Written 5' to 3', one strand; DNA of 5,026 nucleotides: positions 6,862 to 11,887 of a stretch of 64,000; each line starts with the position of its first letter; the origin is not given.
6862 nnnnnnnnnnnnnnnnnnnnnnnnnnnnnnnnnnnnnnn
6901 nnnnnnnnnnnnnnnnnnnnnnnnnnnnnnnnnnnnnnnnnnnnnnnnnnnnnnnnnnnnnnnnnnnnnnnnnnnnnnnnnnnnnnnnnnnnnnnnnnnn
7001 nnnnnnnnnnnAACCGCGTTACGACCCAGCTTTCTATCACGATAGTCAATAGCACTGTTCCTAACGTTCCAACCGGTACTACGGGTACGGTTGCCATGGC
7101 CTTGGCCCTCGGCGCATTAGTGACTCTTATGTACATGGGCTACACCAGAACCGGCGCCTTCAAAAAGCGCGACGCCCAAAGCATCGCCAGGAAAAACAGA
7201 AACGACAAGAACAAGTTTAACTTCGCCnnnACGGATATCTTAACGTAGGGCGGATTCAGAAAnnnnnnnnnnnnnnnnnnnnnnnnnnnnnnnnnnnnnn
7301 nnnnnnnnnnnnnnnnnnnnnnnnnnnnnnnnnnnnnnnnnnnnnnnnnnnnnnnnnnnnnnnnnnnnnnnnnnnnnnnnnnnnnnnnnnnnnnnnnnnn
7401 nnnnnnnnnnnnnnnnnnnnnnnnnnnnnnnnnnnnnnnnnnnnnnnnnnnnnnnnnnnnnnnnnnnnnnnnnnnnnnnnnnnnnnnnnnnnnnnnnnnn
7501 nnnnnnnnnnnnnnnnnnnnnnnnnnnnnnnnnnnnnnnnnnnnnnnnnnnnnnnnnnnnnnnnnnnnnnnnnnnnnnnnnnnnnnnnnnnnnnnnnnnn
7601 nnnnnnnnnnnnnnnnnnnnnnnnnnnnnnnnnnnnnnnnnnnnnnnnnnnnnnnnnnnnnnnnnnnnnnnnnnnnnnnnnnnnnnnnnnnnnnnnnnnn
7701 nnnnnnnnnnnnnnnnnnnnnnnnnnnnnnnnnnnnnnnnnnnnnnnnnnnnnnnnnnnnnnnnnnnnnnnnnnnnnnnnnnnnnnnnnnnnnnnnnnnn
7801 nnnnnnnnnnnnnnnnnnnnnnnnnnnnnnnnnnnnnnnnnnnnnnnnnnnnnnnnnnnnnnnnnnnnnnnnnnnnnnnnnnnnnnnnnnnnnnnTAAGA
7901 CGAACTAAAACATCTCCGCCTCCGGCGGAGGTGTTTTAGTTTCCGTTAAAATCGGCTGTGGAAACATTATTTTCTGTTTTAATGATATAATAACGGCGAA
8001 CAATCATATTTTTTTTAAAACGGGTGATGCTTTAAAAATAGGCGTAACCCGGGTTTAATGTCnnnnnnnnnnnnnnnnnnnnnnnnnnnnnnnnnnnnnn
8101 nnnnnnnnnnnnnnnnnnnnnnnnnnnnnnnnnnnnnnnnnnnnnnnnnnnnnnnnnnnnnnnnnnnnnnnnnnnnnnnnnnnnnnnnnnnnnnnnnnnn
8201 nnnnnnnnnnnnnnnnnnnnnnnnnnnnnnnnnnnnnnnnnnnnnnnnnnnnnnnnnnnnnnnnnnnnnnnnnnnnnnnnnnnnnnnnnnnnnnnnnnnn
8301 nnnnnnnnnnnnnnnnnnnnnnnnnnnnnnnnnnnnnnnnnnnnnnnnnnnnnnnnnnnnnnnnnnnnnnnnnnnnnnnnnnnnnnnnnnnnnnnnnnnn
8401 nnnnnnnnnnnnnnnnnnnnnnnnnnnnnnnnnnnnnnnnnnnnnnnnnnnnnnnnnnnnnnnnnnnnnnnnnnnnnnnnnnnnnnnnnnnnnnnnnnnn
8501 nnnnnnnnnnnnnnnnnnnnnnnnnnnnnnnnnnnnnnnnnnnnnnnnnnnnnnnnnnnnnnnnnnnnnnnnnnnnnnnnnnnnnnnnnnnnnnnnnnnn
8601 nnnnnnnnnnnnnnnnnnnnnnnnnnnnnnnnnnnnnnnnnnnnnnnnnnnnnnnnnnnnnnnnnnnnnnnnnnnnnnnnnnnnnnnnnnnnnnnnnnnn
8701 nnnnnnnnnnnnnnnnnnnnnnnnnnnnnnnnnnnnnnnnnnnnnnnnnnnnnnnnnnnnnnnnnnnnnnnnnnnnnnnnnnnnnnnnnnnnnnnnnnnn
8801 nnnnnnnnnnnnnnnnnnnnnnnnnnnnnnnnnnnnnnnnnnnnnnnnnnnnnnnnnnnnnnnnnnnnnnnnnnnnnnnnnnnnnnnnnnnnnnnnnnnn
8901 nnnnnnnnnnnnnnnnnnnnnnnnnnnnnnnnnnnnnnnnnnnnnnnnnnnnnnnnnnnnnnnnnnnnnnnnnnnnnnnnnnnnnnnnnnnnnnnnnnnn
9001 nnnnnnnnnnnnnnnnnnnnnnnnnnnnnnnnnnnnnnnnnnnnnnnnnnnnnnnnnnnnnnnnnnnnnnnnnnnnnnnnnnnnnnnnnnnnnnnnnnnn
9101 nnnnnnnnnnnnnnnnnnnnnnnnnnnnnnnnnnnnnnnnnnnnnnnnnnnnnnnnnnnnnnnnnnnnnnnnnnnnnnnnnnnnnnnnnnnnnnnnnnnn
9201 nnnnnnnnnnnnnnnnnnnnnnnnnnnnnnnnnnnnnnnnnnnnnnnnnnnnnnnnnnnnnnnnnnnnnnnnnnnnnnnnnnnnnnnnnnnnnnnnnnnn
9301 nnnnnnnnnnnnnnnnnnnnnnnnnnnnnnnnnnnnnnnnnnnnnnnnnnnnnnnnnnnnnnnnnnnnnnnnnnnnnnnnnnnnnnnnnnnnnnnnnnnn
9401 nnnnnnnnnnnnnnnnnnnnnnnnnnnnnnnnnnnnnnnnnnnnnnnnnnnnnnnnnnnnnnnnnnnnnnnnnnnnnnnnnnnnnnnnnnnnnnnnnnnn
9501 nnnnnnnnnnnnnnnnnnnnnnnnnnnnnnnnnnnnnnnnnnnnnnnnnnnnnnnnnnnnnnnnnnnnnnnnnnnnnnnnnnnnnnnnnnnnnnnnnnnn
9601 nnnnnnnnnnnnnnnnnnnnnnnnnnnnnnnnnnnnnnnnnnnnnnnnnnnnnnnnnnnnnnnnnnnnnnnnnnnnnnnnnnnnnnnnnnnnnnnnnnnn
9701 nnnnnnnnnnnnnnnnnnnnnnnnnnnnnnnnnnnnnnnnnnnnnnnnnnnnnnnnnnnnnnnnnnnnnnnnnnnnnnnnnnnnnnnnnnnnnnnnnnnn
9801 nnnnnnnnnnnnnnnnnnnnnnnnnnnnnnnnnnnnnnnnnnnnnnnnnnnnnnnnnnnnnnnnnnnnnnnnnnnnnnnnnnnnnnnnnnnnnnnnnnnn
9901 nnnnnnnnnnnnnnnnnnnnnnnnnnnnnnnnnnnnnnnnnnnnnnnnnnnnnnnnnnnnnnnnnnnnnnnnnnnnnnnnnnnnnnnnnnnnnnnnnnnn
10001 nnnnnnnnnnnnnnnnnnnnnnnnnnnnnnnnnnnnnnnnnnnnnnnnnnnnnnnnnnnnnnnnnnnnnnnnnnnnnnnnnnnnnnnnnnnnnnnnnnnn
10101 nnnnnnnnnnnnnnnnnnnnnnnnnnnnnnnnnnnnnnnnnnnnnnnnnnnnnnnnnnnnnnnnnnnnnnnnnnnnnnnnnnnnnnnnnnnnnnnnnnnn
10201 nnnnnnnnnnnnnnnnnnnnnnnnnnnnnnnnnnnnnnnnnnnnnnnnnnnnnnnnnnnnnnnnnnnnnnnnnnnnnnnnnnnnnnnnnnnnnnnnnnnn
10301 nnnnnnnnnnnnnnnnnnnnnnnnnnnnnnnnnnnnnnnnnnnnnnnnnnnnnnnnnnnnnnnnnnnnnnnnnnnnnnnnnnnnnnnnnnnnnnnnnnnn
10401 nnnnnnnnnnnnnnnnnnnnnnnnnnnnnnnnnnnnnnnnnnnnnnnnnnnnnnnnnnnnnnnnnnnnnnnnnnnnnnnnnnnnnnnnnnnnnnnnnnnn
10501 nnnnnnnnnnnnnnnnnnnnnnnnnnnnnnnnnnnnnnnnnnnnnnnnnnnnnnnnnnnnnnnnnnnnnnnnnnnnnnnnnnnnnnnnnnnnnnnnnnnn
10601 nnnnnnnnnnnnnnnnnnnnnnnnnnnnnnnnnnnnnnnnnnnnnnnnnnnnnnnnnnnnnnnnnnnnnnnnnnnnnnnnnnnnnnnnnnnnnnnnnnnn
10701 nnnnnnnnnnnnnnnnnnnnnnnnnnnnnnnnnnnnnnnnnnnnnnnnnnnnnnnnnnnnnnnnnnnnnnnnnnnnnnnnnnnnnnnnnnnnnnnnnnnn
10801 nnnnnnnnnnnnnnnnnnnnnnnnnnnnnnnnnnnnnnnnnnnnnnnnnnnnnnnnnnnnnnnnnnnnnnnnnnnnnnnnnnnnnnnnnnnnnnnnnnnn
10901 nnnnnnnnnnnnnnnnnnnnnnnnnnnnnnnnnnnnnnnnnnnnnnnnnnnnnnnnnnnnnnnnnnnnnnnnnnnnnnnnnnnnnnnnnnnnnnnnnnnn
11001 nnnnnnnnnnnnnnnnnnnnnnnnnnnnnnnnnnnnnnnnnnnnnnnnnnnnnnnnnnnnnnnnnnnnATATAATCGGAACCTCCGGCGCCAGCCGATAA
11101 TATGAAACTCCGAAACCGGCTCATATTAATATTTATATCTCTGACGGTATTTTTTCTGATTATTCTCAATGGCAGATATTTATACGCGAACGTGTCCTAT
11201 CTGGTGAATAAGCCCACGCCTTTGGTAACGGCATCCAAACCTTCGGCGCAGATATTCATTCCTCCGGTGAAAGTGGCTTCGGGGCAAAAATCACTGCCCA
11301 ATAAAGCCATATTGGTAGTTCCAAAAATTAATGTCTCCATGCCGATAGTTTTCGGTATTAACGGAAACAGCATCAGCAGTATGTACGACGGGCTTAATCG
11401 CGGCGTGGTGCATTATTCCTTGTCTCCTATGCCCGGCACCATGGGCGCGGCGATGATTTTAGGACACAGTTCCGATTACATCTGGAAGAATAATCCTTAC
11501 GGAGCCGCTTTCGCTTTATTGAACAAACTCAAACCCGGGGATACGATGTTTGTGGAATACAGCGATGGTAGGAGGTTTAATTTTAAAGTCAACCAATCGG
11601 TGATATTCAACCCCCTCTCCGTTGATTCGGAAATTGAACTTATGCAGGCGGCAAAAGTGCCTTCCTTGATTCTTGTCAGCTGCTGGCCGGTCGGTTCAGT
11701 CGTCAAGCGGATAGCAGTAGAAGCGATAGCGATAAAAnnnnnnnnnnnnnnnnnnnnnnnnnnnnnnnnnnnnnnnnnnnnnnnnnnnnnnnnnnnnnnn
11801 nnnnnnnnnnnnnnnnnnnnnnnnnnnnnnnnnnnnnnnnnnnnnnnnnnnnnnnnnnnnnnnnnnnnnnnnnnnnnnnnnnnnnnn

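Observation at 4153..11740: Two tandem surface-protein + dedicated sortase cassettes with a non-LPXTG sorting signal (N[VI]PTGT)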

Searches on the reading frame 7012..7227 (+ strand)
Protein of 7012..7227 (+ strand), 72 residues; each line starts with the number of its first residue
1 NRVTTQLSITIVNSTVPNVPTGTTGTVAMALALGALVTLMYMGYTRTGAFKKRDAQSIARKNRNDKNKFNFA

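Call 23: find_homologous_proteins(query=A1, max_evalue=0.001)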
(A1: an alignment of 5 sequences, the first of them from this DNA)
Query A1 (5 sequences) (70 aa, profile of the alignment): 1 proteins with E <= 0.001 among 919 candidates.
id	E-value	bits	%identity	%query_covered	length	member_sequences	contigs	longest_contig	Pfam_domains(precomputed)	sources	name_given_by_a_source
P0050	8.6e-27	111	47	100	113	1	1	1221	-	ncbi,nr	ncbi:MAG: hypothetical protein Q7K39_02370, partial [Candidatus Magasanikbacteria bacterium]|nr:hypo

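Call 32: search_protein_families(library=ncbifam, proteins=[window:7012-7227:+], max_evalue=10)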
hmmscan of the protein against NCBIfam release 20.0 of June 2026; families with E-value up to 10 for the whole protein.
seq(72 aa): 2 families
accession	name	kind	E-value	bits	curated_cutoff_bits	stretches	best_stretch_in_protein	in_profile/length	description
NF047394.1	AcylCoAsynMbcS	equivalog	0.12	10.9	850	1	5-68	346-409/525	acyl-CoA synthetase MbcS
NF035925.1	Geo26A_fam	subfamily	0.36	10.6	40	1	3-46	140-183/197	geobacillin-26 family protein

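Call 33: search_protein_families(library=pfam, proteins=[window:7012-7227:+], max_evalue=10)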
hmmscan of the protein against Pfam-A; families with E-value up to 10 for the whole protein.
seq(72 aa): 2 families
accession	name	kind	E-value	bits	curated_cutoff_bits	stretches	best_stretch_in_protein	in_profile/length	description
PF03609.19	EII-Sor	-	0.0087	15.9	26.3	1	24-57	39-72/233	PTS system sorbose-specific iic component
PF17231.7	DUF5305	-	0.26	11.2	29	1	13-69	103-159/217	Family of unknown function (DUF5305)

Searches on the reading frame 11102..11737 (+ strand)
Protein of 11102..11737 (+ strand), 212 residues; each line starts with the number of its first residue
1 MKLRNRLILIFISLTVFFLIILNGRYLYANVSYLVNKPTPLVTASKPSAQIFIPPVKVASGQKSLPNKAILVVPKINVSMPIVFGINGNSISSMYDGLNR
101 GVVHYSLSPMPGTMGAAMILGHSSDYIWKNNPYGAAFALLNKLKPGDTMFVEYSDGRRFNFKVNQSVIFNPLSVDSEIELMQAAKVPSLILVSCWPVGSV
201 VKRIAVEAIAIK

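Call 3: search_protein_families(library=pfam, proteins=[window:11102-11737:+], max_evalue=0.01)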
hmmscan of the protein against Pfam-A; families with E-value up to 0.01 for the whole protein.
window:11102-11737:+ (212 aa): 1 family
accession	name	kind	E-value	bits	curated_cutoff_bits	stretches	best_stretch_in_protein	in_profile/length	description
PF04203.18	Sortase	-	8.2e-18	64.8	26.6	1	71-208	1-122/125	Sortase domain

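Call 4: search_protein_families(library=ncbifam, proteins=[window:11102-11737:+], max_evalue=0.01)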
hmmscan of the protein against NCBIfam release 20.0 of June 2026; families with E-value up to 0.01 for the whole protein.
window:11102-11737:+ (212 aa): 7 families
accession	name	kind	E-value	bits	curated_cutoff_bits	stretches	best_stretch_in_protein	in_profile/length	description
NF033748.1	class_F_sortase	subfamily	1.2e-09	38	166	1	71-194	14-133/155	class F sortase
NF033746.1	class_D_sortase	subfamily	1.8e-09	37.5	165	1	68-206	10-129/135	class D sortase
TIGR01076.1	sortase_fam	subfamily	2.2e-09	37.3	39.35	1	70-207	2-124/136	sortase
NF058671.1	sortase_SrtD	exception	3.9e-09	36.4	140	1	69-207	65-184/187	class D sortase, LPxTATN-specific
NF033745.1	class_C_sortase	subfamily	3e-08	33.7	160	1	69-208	94-218/220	class C sortase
NF033747.1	class_E_sortase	subfamily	9.7e-07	28.8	160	1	67-162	70-152/211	class E sortase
TIGR03784.1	marine_sortase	equivalog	1.1e-05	25.1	158.25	1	135-200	101-162/174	class GN sortase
